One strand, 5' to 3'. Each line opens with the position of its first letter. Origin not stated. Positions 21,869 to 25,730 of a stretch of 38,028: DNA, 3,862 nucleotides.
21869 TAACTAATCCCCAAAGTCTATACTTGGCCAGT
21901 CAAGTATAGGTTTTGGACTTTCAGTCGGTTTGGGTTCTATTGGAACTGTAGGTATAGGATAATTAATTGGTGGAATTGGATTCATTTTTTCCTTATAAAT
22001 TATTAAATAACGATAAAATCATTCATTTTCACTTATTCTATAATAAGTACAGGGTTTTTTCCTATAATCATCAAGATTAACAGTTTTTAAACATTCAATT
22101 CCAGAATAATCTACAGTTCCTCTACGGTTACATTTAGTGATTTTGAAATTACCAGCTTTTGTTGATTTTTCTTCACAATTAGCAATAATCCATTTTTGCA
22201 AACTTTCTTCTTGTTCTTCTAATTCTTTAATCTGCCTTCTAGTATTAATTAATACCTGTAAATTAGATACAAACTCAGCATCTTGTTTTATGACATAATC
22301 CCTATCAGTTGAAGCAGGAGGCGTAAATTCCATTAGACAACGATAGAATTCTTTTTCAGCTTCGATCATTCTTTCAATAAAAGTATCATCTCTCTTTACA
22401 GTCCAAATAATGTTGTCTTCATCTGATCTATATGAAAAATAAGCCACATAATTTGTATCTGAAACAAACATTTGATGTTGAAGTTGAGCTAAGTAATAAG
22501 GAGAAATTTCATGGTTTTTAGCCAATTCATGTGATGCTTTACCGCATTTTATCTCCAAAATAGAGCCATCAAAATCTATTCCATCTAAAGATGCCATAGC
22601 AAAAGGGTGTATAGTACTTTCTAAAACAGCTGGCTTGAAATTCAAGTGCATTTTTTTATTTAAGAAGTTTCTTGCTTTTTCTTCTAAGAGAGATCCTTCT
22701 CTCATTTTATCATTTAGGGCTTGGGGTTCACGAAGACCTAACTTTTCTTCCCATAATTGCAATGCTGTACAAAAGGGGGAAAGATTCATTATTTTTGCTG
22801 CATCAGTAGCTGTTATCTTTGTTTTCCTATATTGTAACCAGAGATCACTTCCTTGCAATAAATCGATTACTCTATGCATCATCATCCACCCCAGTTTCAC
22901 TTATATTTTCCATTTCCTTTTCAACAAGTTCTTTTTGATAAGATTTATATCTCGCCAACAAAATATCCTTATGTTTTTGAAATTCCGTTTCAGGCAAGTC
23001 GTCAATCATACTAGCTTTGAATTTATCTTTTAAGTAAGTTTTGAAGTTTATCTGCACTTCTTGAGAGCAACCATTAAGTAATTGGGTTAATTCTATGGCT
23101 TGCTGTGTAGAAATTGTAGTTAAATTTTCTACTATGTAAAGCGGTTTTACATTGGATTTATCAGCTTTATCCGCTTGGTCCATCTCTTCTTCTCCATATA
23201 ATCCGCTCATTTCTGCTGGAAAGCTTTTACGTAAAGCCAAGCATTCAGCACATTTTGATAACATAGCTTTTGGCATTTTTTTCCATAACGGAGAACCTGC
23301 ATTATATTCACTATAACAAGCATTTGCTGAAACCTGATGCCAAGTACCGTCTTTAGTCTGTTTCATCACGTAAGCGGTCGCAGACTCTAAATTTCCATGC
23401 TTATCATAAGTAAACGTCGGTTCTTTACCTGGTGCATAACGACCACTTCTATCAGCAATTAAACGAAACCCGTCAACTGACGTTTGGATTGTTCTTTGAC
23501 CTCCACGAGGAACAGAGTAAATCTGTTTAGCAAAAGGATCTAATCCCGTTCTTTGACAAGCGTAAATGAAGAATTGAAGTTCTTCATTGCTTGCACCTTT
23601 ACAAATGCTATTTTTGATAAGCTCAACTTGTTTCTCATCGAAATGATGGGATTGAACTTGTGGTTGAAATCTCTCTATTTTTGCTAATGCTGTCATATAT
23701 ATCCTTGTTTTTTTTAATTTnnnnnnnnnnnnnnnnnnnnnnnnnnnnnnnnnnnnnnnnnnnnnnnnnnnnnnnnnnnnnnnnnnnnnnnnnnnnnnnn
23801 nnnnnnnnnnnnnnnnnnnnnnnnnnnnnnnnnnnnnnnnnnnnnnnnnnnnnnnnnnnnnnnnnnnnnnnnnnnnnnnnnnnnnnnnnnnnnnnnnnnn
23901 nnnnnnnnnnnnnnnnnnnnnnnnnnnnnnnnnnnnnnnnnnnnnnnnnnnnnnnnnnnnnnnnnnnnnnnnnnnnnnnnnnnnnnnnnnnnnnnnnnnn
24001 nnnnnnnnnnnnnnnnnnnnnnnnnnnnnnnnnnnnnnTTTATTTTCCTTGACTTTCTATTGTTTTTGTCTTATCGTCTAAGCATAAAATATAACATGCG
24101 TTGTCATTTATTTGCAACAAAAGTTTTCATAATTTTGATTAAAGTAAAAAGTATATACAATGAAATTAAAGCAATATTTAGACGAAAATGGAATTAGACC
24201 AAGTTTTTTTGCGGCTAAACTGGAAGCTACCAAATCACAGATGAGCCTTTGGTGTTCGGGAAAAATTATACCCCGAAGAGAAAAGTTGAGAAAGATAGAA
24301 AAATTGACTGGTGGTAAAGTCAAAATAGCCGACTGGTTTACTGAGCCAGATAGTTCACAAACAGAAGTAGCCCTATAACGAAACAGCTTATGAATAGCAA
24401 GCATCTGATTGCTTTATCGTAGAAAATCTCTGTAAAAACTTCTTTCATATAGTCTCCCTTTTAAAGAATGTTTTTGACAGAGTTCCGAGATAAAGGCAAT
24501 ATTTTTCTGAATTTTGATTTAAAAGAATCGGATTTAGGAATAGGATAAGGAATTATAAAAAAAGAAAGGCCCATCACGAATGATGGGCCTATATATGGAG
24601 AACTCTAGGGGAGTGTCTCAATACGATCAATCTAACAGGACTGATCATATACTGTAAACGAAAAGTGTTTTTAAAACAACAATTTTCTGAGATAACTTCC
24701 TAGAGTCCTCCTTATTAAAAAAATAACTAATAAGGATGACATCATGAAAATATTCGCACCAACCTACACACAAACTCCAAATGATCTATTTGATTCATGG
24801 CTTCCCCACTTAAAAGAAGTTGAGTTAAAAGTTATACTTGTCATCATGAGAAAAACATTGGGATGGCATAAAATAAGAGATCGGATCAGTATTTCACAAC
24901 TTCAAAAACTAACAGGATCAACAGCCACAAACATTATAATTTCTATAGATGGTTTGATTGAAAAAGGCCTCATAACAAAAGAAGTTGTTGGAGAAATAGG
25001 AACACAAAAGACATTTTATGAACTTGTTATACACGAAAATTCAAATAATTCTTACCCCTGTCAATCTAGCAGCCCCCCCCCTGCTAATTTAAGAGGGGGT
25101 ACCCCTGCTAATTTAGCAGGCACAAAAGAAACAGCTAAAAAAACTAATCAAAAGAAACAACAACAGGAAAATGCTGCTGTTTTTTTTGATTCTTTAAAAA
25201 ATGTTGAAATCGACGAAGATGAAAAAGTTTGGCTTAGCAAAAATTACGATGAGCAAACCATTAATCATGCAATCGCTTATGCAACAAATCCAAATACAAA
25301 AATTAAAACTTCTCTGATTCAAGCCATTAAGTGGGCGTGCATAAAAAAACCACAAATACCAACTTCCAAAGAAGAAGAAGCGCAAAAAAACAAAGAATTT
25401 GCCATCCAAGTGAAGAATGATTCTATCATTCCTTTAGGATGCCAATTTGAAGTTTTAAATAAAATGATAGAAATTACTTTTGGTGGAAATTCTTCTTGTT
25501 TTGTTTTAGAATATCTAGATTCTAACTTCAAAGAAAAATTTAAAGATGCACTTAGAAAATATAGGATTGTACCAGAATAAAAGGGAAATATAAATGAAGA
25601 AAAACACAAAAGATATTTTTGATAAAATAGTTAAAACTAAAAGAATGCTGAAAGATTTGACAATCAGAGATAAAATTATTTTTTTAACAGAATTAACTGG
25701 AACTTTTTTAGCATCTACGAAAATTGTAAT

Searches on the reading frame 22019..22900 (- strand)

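Call 8: search_protein_families(library=phrogs, max_evalue=0.001, proteins=[window:22019-22900:-])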
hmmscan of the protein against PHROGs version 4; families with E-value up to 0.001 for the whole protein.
window:22019-22900:- (293 aa): 3 families
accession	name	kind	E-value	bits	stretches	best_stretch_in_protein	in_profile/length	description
phrog_434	-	DNA, RNA and nucleotide metabolism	3.3e-50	172.4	1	6-281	45-348/372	RecE-like recombination exonuclease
phrog_149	-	DNA, RNA and nucleotide metabolism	3.7e-16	59.7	1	10-238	593-841/1242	exonuclease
phrog_7655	-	DNA, RNA and nucleotide metabolism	2e-15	57.6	1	11-237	3-231/551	RecE-like recombination exonuclease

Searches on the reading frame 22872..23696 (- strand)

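Call 8: search_protein_families(library=phrogs, max_evalue=0.001, proteins=[window:22872-23696:-])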
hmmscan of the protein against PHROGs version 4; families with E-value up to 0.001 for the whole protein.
window:22872-23696:- (274 aa): 5 families
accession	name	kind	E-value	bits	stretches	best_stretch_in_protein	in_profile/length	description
phrog_2780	-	DNA, RNA and nucleotide metabolism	6.9e-44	151.7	1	14-197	31-239/369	RecT-like ssDNA annealing protein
phrog_2449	-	DNA, RNA and nucleotide metabolism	1e-31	111.7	1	12-259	10-293/301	single strand annealing protein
phrog_10056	-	DNA, RNA and nucleotide metabolism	1.4e-23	84.8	1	34-226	39-243/302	RecT-like ssDNA annealing protein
phrog_252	-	DNA, RNA and nucleotide metabolism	6.3e-20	72.8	1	8-211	10-209/263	Bet-like ssDNA annealing protein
phrog_2760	-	DNA, RNA and nucleotide metabolism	2.4e-15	57.6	1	35-185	34-199/257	RecT-like ssDNA annealing protein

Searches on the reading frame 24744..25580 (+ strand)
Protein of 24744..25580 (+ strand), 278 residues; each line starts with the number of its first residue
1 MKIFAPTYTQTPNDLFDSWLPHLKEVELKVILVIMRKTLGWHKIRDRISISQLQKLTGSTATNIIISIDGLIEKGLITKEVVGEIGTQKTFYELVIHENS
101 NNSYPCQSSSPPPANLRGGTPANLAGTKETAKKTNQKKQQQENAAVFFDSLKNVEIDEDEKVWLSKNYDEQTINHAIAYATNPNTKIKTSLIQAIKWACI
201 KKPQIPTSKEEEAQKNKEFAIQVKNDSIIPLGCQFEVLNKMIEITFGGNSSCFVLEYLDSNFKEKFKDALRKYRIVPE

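Call 8: search_protein_families(library=phrogs, max_evalue=0.001, proteins=[window:24744-25580:+])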
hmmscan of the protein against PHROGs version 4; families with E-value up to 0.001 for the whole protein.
window:24744-25580:+ (278 aa): 9 families
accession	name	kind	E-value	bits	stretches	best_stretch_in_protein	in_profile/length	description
phrog_18020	-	DNA, RNA and nucleotide metabolism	1.2e-20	75.4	1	1-180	7-187/248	replication initiation O-like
phrog_678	-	DNA, RNA and nucleotide metabolism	2.8e-17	64.3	1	1-187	25-242/346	replication initiation O-like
phrog_277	-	DNA, RNA and nucleotide metabolism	4.4e-13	50.2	1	8-170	29-179/318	replication initiation O-like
phrog_2365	-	DNA, RNA and nucleotide metabolism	1.4e-11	45.9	1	8-159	29-193/232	replication initiation O-like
phrog_345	-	DNA, RNA and nucleotide metabolism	1.7e-09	38.8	1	7-143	26-176/297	replication initiation O-like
phrog_21732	-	unknown function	2.1e-09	38.2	1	1-86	1-86/360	-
phrog_270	-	DNA, RNA and nucleotide metabolism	1.5e-08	35.4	1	7-143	31-152/383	replication initiation protein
phrog_186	-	DNA, RNA and nucleotide metabolism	6.4e-06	27.1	1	8-186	22-218/308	DnaD-like helicase loader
phrog_5810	-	DNA, RNA and nucleotide metabolism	8.9e-05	23.2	1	22-133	14-110/268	replication initiation protein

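Call 98: find_encoding_contigs(protein=window:24744-25580:+, flank=10000, max_places=1)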
Protein window:24744-25580:+ (278 aa): 3 contigs read that carry it; 1 place shown.
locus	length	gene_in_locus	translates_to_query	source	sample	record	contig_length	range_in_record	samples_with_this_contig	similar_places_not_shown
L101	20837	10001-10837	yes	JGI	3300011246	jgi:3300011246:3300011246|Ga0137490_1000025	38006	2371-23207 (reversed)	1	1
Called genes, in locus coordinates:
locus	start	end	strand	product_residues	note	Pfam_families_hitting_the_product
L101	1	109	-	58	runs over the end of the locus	-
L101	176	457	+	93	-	-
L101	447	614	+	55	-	-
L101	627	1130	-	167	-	-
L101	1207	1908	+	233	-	PF24146:K1-lyase_C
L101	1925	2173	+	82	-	-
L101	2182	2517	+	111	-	-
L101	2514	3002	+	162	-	-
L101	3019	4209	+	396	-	PF13884:Peptidase_S74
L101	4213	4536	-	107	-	-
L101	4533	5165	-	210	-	PF00149:Metallophos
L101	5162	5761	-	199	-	PF13392:HNH_3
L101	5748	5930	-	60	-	-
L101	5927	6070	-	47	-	-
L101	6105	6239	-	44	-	-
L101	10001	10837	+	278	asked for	PF04492:Phage_rep_O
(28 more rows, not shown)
